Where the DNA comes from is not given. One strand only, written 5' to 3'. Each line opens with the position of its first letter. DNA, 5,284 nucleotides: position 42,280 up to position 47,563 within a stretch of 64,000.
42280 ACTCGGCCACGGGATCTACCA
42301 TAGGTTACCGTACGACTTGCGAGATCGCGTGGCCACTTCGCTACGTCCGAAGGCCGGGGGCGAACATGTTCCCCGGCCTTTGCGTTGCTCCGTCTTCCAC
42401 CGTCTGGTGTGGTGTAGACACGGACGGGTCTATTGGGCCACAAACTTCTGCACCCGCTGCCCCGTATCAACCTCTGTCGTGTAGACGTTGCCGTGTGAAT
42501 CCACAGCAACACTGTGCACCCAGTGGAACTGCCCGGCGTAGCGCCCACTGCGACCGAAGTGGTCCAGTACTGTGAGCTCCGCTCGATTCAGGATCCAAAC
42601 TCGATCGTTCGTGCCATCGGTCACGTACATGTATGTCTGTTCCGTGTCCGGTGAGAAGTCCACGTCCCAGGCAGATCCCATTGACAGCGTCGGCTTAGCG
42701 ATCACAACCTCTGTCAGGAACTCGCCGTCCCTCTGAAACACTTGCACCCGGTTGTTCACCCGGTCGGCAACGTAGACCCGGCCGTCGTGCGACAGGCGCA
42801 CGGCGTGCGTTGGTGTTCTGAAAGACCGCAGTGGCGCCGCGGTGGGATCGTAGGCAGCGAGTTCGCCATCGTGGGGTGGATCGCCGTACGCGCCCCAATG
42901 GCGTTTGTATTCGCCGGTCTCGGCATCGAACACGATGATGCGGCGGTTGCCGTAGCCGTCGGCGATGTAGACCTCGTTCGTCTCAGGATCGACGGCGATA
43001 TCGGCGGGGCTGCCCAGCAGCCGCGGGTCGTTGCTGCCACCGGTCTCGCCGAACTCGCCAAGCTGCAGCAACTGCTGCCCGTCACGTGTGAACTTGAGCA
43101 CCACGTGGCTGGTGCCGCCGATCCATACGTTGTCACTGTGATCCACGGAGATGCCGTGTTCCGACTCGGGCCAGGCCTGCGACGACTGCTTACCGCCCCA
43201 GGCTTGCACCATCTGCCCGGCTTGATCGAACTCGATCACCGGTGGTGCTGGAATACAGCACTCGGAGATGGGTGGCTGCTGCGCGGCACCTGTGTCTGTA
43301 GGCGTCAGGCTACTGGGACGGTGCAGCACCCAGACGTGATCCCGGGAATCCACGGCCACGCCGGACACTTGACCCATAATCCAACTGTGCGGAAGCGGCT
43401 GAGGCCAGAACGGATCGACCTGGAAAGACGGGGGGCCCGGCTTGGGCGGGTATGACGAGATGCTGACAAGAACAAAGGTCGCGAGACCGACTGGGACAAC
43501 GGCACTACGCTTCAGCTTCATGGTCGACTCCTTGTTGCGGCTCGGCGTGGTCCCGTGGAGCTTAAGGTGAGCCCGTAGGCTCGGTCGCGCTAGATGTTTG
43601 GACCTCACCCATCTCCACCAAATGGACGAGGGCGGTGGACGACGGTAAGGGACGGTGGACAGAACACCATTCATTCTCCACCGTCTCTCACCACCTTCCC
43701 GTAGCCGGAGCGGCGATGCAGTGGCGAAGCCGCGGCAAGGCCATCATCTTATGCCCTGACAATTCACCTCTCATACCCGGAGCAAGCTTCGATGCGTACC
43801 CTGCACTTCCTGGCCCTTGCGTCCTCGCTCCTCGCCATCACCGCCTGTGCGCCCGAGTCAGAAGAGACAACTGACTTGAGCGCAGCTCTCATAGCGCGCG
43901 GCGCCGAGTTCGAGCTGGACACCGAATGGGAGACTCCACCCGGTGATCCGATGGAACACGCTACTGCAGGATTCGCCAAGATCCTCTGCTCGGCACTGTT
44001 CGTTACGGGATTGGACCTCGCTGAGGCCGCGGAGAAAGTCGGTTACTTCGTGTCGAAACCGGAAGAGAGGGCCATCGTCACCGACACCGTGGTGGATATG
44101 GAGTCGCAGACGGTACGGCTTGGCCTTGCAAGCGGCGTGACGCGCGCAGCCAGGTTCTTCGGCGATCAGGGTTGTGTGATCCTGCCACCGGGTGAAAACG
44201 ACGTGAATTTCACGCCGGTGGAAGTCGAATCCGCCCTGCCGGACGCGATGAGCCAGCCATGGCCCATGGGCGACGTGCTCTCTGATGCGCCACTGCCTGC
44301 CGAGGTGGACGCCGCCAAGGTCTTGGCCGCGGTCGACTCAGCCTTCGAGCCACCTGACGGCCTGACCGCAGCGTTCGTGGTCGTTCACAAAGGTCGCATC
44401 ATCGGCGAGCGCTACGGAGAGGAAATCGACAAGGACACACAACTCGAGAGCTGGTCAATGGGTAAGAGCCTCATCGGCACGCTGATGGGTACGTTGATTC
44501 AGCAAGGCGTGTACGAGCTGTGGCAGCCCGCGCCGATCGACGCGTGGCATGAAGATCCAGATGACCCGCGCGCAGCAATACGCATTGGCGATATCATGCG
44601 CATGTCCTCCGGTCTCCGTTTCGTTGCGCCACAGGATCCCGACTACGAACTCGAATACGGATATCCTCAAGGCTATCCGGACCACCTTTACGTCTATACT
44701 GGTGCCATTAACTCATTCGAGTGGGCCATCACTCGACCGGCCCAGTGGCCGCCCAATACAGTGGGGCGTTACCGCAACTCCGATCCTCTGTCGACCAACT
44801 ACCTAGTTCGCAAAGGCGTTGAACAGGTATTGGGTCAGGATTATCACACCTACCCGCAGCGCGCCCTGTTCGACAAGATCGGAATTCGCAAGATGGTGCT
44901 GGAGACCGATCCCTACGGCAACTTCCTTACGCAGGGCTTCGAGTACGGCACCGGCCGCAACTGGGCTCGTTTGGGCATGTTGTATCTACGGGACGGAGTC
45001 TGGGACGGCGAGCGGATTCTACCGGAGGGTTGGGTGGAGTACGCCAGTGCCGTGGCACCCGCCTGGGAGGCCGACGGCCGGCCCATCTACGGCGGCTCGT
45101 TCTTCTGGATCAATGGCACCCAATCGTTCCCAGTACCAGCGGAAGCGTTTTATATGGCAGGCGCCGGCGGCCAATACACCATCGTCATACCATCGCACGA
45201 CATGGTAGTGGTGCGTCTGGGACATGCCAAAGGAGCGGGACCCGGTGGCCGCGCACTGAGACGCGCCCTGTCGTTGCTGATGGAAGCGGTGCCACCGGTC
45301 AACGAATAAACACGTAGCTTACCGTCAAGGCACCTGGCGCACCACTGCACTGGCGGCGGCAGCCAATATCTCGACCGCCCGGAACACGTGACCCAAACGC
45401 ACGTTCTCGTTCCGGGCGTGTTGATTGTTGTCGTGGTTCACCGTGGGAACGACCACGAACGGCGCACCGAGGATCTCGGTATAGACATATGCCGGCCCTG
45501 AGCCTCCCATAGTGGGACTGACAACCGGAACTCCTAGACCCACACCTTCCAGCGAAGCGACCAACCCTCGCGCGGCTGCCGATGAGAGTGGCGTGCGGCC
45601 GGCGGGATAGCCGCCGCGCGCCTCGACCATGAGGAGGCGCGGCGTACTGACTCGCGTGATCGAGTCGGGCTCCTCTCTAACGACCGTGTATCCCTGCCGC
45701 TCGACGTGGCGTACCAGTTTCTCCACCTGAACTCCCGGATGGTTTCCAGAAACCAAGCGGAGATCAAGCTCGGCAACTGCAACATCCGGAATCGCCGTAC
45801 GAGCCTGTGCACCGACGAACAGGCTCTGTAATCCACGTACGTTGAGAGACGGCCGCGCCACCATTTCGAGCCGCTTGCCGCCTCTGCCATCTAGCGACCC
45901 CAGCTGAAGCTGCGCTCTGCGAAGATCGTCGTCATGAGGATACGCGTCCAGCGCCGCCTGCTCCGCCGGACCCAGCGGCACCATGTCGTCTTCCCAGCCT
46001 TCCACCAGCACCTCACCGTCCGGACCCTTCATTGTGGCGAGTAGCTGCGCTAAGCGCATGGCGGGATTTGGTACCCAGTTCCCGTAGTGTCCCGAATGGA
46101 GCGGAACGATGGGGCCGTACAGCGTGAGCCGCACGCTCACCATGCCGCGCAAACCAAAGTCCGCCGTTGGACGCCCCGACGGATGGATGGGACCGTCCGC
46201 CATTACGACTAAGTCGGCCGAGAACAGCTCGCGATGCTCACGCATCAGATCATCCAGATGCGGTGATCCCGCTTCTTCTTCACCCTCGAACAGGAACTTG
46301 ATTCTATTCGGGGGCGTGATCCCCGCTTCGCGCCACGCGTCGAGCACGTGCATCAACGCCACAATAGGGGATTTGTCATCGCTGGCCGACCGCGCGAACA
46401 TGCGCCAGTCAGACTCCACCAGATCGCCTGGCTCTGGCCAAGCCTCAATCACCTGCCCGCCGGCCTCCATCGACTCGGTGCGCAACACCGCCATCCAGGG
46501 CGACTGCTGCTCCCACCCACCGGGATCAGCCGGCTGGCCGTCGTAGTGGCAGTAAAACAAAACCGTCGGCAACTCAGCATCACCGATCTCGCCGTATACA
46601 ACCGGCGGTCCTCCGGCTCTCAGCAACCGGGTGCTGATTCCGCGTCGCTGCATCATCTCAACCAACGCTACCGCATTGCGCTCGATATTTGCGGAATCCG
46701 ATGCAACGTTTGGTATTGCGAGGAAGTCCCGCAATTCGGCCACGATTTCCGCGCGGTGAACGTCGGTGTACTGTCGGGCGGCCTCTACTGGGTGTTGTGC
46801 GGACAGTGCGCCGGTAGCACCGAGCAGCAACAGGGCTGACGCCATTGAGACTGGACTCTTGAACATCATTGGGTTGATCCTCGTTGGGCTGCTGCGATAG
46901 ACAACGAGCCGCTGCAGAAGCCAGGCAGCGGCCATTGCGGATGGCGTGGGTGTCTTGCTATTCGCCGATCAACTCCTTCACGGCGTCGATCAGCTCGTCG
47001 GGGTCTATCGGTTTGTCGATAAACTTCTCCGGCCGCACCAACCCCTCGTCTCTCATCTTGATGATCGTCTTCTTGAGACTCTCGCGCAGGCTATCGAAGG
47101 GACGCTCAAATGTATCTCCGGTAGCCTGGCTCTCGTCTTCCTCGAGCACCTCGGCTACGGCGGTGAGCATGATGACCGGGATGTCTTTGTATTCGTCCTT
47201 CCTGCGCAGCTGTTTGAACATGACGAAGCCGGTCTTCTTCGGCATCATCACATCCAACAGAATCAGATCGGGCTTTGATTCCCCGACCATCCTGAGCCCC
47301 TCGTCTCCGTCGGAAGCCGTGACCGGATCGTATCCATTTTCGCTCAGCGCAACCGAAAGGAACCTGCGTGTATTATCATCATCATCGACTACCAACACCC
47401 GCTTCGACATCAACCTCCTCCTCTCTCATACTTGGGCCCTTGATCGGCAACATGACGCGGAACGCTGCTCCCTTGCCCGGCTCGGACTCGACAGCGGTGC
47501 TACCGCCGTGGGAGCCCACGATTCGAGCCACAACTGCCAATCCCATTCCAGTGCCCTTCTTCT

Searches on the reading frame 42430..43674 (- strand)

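Call 8: search_protein_families(library=pfam, proteins=[window:42430-43674:-], max_evalue=0.001)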
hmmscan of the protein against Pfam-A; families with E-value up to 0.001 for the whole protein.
window:42430-43674:- (414 aa): 4 families
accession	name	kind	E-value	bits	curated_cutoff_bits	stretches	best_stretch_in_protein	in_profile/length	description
PF01436.27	NHL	-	1.1e-14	54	20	2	220-249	1-28/28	NHL repeat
PF06739.17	SBBP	-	6.4e-08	32.9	20.5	0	385-400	14-29/38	Beta-propeller repeat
PF17170.10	DUF5128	-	5.5e-05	23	22.9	0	296-323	52-79/321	6-bladed beta-propeller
PF08450.18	SGL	-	0.00077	19.6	26.3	0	340-411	141-210/246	SMP-30/Gluconolactonase/LRE-like region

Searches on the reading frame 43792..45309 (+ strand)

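Call 8: search_protein_families(library=pfam, proteins=[window:43792-45309:+], max_evalue=0.001)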
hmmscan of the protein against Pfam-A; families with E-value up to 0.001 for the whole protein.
window:43792-45309:+ (505 aa): 1 family
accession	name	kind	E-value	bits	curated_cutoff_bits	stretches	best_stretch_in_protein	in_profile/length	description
PF00144.29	Beta-lactamase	-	1.8e-18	67.3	27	1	186-491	6-322/329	Beta-lactamase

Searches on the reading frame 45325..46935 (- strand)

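Call 8: search_protein_families(library=pfam, proteins=[window:45325-46935:-], max_evalue=0.001)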
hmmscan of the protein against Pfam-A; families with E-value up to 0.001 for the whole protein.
window:45325-46935:- (536 aa): 2 families
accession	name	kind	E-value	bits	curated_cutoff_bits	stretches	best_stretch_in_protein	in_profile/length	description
PF01546.33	Peptidase_M20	-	3.9e-17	63.3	24.6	1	165-528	16-204/206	Peptidase family M20/M25/M40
PF07687.19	M20_dimer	-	4.3e-09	36.7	21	1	261-414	2-102/107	Peptidase dimerisation domain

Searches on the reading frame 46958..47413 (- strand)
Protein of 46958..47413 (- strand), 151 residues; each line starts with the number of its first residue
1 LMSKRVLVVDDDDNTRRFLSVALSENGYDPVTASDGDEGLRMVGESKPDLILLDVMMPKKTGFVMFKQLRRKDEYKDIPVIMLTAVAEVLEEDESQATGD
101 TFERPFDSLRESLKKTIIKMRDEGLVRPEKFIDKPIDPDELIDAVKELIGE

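Call 8: search_protein_families(library=pfam, proteins=[window:46958-47413:-], max_evalue=0.001)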
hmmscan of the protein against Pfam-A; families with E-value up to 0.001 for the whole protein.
window:46958-47413:- (151 aa): 1 family
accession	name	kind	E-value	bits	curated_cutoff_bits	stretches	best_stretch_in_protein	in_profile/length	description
PF00072.30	Response_reg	-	4.4e-22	78.8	30.2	1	6-88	1-81/111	Response regulator receiver domain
